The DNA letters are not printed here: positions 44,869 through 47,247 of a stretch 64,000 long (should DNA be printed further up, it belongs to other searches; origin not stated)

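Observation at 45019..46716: Mitochondrial pyruvate dehydrogenase E1beta carrying an N-terminal lipoyl domain (alphaproteobacterial-style fusion in a eukaryotic nuclear gene)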

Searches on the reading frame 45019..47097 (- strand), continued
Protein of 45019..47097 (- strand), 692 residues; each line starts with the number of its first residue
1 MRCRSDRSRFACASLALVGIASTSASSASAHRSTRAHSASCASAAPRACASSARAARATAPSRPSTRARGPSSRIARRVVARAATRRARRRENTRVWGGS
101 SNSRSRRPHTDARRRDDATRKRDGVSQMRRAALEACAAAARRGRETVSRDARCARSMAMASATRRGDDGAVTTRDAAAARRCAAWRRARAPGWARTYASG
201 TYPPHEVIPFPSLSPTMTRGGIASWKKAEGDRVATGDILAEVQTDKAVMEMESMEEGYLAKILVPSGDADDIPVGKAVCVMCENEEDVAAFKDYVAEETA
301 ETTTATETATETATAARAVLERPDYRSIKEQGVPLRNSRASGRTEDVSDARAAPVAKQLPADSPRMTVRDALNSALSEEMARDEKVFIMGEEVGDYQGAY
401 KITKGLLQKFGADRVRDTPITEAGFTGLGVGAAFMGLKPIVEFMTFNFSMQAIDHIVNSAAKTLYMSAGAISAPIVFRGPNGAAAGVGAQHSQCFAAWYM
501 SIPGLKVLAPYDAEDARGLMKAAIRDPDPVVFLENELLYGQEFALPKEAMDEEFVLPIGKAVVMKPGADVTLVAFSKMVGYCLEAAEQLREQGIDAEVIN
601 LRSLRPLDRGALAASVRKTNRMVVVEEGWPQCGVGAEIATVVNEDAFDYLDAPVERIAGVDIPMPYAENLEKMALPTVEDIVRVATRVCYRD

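Call 9: search_solved_structures(query=window:45019-46716:-, max_evalue=0.00001, show_alignments=1)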
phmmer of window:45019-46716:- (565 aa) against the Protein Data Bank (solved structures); distinct sequences matched with E-value up to 0.00001: 44.
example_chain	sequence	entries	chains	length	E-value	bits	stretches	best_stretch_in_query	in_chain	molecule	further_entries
1ni4_B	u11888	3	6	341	6.9e-129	434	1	237-556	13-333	Pyruvate dehydrogenase E1 component: Beta subunit | Pyruvate dehydrogenase E1 component subunit beta | Pyruvate dehydrogenase E1 component subunit beta, mitocho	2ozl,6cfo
6cer_B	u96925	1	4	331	7.9e-129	433.8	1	237-556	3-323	Pyruvate dehydrogenase E1 component subunit beta, mitochondrial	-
3exe_B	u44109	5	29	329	1.4e-128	433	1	239-556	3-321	Pyruvate dehydrogenase E1 component subunit beta, mitochondrial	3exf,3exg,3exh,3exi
1um9_B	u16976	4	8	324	9.2e-76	258.7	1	239-561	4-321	2-oxo acid dehydrogenase beta subunit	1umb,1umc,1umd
3duf_B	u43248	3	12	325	4.1e-69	236.7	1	238-561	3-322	Pyruvate dehydrogenase E1 component subunit beta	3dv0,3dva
1w85_B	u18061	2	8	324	4.7e-69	236.6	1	238-561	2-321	PYRUVATE DEHYDROGENASE E1 COMPONENT, BETA SUBUNIT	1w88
1ik6_A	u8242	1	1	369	6.6e-68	232.8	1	241-558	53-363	pyruvate dehydrogenase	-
2bp7_B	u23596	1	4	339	2.4e-63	217.7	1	238-542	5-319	2-OXOISOVALERATE DEHYDROGENASE BETA SUBUNIT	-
1qs0_B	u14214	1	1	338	2.5e-63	217.6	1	238-542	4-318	2-OXOISOVALERATE DEHYDROGENASE BETA-SUBUNIT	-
6ct0_0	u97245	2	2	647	1.5e-58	201.9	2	70-189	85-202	Dihydrolipoyllysine-residue acetyltransferase component of pyruvate dehydrogenase complex,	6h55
8piu_B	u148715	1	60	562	1e-57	199.2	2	75-189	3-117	Dihydrolipoyllysine-residue acetyltransferase component of pyruvate dehydrogenase complex,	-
9j1w_A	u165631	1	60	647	1.9e-56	195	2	74-190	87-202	Acetyltransferase component of pyruvate dehydrogenase complex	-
8x03_A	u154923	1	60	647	1.9e-56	195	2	74-190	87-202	Acetyltransferase component of pyruvate dehydrogenase complex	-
7uom_01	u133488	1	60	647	6.3e-55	190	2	74-180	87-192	Acetyltransferase component of pyruvate dehydrogenase complex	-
1dtw_B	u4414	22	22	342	2.6e-52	181.3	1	236-540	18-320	BRANCHED-CHAIN ALPHA-KETO ACID DEHYDROGENASE BETA SUBUNIT | 2-OXOISOVALERATE DEHYDROGENASE BETA SUBUNIT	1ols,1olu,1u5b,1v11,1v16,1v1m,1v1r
1y8n_B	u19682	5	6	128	5.7e-29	104.3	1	71-173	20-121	Dihydrolipoyllysine-residue acetyltransferase component of pyruvate dehydrogenase complex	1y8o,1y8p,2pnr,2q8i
1fyc_A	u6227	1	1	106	1.6e-28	102.8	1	74-172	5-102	DIHYDROLIPOAMIDE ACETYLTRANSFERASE (E2P)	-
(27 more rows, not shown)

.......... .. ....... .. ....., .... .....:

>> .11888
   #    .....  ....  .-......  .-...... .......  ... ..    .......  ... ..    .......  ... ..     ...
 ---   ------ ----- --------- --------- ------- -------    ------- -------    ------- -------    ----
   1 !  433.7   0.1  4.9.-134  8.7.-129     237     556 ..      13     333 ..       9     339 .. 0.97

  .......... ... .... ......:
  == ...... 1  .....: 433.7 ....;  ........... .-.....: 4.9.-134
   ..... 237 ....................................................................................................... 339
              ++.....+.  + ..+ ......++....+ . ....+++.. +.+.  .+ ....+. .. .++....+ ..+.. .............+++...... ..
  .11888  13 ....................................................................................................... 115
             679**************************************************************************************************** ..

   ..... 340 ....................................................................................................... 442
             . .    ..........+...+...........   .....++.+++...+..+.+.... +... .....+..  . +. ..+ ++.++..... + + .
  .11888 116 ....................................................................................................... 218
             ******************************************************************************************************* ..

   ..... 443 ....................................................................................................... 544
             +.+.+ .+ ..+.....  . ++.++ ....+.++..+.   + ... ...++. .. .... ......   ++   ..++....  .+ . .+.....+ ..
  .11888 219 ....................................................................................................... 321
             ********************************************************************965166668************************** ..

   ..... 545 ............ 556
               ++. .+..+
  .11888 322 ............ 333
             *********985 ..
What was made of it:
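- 46216..46491 (-): Lipoyl domain unit (aa 76-167: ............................). The Pfam Biotin_lipoyl core is 46261-46479. 103-104 bits to human E2 inner lipoyl domain structures 1fyc and 1y8n (call 9).
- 45022..46002 (-): PDH E1beta core (aa 239-565): Transket_pyr 45478-46002 and Transketolase_C 45055-45423. Includes DTPITE (45832-45849) and the eukaryote-specific insertion region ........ (45436-45459). Human PDHB structures at 434 bits (call 9).
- Closest known: Eukaryotic mitochondrial PDH E1beta. Same: The core aligns over all about 320 residues (434 bits, call 9).
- Closest known: Lipoyl domains of eukaryotic mitochondrial E2p. Same: 103-104 bits to the human inner LD structures (call 9).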

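Call 16: list_cluster_members(proteins=[P0060, P0067, P0070, P0076, P0084, P0049, P0055, P0020, P0090, P0118])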
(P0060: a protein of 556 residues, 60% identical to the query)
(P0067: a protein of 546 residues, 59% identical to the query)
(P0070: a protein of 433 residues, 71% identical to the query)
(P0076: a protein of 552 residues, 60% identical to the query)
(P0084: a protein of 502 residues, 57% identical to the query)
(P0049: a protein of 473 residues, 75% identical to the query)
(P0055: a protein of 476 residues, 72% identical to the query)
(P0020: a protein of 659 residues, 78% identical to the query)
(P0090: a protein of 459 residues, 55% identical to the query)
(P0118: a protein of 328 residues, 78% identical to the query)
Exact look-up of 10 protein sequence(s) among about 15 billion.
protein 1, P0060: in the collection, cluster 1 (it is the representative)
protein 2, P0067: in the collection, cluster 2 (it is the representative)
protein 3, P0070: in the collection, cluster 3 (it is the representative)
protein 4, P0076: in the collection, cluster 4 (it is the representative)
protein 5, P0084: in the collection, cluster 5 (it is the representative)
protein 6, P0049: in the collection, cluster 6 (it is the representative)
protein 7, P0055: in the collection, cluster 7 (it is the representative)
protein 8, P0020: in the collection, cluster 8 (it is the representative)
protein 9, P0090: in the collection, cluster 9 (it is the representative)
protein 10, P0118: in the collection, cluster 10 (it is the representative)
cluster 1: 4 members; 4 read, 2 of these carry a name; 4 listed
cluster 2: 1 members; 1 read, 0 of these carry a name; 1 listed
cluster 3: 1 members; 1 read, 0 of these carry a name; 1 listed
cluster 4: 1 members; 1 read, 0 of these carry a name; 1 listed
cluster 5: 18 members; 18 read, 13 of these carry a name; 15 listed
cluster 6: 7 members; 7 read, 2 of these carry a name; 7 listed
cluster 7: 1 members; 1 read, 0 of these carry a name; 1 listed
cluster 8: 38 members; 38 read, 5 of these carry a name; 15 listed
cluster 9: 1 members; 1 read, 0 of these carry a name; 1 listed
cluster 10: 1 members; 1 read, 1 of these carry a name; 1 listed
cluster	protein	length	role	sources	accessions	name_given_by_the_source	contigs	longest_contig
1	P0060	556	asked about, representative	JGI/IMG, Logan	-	-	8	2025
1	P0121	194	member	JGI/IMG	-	pyruvate dehydrogenase E1 component beta subunit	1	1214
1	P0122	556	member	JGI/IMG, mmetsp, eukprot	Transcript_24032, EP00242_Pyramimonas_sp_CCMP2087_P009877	Transcript_24032/g.40301 ORF Transcript_24032/g.40301 Transcript_24032/m.40301 ... | CAMPEP_0198200646 /NCGR_PEP_ID=MMETSP1445-20131203/3627_1 /TAXON_ID=36898 ...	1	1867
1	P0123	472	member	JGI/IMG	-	-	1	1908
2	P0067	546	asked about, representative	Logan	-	-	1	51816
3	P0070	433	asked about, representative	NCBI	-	-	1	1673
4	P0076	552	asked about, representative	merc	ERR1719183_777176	-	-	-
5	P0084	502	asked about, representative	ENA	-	-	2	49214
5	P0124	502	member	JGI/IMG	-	pyruvate dehydrogenase E1 component beta subunit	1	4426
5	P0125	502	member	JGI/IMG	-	pyruvate dehydrogenase E1 component beta subunit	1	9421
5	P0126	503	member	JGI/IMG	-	pyruvate dehydrogenase E1 component beta subunit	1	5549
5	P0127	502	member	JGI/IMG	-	pyruvate dehydrogenase E1 component beta subunit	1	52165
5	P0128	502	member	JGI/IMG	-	pyruvate dehydrogenase E1 component beta subunit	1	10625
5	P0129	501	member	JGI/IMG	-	pyruvate dehydrogenase E1 component beta subunit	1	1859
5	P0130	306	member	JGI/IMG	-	pyruvate dehydrogenase E1 component beta subunit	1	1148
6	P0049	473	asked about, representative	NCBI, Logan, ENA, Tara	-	strand:- start:44934 stop:46355 length:1422 start_codon:yes stop_codon:yes ...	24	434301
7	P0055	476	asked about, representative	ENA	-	-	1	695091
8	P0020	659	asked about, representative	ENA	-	-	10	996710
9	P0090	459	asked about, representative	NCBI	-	-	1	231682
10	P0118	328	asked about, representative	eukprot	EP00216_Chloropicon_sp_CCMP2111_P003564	CAMPEP_0198240462 /NCGR_PEP_ID=MMETSP1446-20131203/5569_1 /TAXON_ID=1461542 ...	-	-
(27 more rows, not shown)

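Call 57: find_encoding_contigs(protein=P0004, flank=1500, max_places=2)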
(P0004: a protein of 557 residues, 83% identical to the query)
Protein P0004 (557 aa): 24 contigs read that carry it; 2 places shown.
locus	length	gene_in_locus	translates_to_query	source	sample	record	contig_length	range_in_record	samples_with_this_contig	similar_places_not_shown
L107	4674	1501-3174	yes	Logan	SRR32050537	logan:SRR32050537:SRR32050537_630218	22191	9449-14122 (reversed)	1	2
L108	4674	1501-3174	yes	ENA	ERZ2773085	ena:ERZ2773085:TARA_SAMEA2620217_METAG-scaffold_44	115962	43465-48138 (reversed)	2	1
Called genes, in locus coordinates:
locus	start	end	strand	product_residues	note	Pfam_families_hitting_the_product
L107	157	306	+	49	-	-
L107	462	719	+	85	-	PF05348:UMP1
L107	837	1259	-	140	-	PF14712:Snapin_Pallidin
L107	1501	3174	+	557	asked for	PF00364:Biotin_lipoyl, PF02779:Transket_pyr, PF02780:Transketolase_C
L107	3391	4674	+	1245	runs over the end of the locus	PF01624:MutS_I, PF05188:MutS_II (weak), PF05192:MutS_III, PF05190:MutS_IV, PF00488:MutS_V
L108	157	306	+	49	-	-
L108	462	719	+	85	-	PF05348:UMP1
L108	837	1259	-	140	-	PF14712:Snapin_Pallidin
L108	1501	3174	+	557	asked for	PF00364:Biotin_lipoyl, PF02779:Transket_pyr, PF02780:Transketolase_C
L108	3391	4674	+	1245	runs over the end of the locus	PF01624:MutS_I, PF05188:MutS_II (weak), PF05192:MutS_III, PF05190:MutS_IV, PF00488:MutS_V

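Call 58: find_encoding_contigs(protein=P0017, flank=1500, max_places=2)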
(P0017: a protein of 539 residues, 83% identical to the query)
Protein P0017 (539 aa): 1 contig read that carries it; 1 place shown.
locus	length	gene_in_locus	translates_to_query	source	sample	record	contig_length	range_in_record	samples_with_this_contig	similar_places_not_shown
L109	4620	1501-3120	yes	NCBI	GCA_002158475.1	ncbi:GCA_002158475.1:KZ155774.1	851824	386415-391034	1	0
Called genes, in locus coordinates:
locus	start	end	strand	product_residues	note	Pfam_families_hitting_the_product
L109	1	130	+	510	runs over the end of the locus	-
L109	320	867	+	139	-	PF05348:UMP1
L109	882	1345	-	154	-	PF14712:Snapin_Pallidin (weak)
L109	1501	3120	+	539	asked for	PF00364:Biotin_lipoyl, PF02779:Transket_pyr, PF02780:Transketolase_C, PF17147:PFOR_II (weak)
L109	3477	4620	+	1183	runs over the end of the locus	PF01624:MutS_I, PF05188:MutS_II, PF05192:MutS_III, PF05190:MutS_IV, PF00488:MutS_V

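Call 59: find_encoding_contigs(protein=P0002, flank=1500, max_places=2)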
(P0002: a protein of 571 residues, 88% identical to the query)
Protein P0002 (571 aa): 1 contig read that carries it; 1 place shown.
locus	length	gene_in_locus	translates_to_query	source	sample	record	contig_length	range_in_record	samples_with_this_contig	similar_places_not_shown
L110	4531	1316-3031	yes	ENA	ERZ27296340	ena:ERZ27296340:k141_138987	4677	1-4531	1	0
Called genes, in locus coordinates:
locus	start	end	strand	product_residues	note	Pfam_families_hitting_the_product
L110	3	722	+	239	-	?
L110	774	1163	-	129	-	PF14712:Snapin_Pallidin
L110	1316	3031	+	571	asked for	PF00364:Biotin_lipoyl, PF02779:Transket_pyr, PF02780:Transketolase_C, PF17147:PFOR_II (weak)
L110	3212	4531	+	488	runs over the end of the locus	?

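Call 61: list_cluster_members(proteins=[P0056, P0057, P0058, P0063, P0062, P0068, P0071, P0086, P0312, P0109])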
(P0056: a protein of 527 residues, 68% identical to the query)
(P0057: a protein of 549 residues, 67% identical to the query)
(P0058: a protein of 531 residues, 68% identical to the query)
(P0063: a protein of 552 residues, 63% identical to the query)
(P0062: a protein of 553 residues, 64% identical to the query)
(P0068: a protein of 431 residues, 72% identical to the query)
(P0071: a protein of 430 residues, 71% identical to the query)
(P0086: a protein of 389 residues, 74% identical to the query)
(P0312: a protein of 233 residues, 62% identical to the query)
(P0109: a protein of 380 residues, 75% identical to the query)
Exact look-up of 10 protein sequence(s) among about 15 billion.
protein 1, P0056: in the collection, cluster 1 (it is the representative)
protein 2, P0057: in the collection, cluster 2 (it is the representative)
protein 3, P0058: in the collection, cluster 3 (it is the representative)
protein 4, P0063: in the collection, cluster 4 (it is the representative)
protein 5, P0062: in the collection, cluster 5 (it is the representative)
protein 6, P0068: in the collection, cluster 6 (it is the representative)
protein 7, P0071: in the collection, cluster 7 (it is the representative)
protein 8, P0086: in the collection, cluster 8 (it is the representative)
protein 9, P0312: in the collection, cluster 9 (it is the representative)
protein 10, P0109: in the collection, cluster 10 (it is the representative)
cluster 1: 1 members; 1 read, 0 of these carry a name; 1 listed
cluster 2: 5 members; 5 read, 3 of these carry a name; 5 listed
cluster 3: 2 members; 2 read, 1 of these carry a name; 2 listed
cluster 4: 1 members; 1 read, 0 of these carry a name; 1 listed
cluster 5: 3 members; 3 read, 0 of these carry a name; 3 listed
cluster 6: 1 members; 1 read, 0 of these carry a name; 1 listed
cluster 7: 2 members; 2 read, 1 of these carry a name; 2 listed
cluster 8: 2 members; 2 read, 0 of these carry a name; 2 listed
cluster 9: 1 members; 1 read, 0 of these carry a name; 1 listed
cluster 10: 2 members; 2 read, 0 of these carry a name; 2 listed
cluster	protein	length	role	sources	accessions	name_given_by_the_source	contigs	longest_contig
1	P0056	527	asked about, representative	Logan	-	-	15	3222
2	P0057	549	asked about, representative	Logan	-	-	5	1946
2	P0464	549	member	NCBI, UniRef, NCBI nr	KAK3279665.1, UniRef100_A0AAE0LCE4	Pyruvate dehydrogenase E1 component subunit beta-1, mitochondrial [Cymbomonas ... | pyruvate dehydrogenase (acetyl-transferring) n=1 Tax=Cymbomonas tetramitiformis ...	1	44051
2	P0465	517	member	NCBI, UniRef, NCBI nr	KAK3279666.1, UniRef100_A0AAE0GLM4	Pyruvate dehydrogenase E1 component subunit beta-1, mitochondrial, variant 2 [Cymbomonas ... | pyruvate dehydrogenase (acetyl-transferring) n=1 Tax=Cymbomonas tetramitiformis ...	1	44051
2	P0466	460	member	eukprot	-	gene10263-12140_t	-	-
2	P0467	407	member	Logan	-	-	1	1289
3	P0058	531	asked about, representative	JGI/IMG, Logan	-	-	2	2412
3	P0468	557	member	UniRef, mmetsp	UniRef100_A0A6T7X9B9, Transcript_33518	pyruvate dehydrogenase (acetyl-transferring) n=1 Tax=Pyramimonas obovata TaxID=1411642 ... | Transcript_33518/g.73145 ORF Transcript_33518/g.73145 Transcript_33518/m.73145 ...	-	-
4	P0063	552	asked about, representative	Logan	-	-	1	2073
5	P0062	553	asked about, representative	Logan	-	-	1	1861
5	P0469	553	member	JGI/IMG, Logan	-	-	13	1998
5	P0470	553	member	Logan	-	-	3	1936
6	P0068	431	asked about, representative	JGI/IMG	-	-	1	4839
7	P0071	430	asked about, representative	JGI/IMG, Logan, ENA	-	-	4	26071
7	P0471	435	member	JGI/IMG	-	pyruvate dehydrogenase E1 component beta subunit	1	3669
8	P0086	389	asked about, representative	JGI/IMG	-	-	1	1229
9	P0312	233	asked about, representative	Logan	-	-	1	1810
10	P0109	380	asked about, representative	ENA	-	-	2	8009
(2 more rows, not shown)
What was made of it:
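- Full-length fusion on transcripts of Pyramimonas sp. CCMP2087 and P. obovata, and in the Cymbomonas genome annotation (calls 16, 61).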
